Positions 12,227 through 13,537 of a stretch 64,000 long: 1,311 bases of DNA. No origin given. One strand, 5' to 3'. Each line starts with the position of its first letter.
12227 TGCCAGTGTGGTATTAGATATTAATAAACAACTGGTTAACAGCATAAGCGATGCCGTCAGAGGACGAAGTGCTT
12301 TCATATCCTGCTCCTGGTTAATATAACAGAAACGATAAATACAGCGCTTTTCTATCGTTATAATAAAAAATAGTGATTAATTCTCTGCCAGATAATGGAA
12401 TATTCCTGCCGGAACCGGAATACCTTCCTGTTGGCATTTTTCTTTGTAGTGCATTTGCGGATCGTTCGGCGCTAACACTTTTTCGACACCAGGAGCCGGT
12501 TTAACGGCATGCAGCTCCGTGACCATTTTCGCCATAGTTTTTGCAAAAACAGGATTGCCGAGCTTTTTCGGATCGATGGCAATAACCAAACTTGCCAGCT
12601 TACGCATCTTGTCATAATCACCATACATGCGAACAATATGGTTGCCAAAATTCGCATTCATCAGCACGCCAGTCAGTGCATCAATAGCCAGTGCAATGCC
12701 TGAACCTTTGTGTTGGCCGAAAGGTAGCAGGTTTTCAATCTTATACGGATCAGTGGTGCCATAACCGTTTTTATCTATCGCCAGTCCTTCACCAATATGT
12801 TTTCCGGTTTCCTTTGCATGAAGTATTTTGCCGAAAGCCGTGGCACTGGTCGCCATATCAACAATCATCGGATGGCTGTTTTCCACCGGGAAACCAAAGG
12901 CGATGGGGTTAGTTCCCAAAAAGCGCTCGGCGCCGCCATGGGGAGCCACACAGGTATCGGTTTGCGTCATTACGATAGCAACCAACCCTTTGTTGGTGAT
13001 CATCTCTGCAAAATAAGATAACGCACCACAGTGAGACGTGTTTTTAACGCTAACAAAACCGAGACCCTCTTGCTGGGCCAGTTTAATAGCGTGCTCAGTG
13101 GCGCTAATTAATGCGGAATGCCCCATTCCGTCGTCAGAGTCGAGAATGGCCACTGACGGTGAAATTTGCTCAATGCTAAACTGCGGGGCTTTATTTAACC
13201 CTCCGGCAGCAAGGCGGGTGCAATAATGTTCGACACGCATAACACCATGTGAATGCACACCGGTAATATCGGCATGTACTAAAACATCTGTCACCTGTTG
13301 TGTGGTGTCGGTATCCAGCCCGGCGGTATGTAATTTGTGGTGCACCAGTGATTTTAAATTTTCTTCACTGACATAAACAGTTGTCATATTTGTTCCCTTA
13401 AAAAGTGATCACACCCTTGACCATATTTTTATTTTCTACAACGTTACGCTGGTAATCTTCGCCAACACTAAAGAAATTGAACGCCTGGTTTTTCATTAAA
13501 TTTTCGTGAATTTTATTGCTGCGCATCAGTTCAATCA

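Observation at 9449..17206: Accessory TRAP-transporter / dehydrogenase island between ftsP and ygiQ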

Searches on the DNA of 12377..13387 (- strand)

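Call 88: search_dna_similar(query=L093:4200-11400:+, collection=ecoli_genomes, mode=near, max_rows=12, rows=spread)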
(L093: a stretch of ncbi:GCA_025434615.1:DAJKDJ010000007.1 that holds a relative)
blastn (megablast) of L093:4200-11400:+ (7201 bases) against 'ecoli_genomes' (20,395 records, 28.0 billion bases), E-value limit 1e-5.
Records with a match: 2; places in all: 2; records where one place covers at least 80% of the query: 1.
Genomes with a match: 2 of 5426; with a place that covers at least 80% of the query: 1. Places per genome that has any: lowest 1, median 1, highest 1. On chromosomes: 2 places; on plasmids: 0.
Best place of each record, by identity: >=99% 2.
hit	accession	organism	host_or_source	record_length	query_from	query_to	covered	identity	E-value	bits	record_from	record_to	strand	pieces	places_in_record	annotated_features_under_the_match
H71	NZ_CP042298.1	Escherichia coli strain RM9088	crow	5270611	1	7201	100%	99.0%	0e+0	12914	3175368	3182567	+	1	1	mannitol dehydrogenase family protein | MFS transporter | mandelate racemase/muconate lactonizing enzyme family protein | zinc-binding alcohol dehydrogenase family protein | Ldh family oxidoreductase | and 1 other names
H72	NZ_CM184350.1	Escherichia coli strain ES3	Aquarana catesbeiana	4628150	7166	7200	0%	100.0%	3e-6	66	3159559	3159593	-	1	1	none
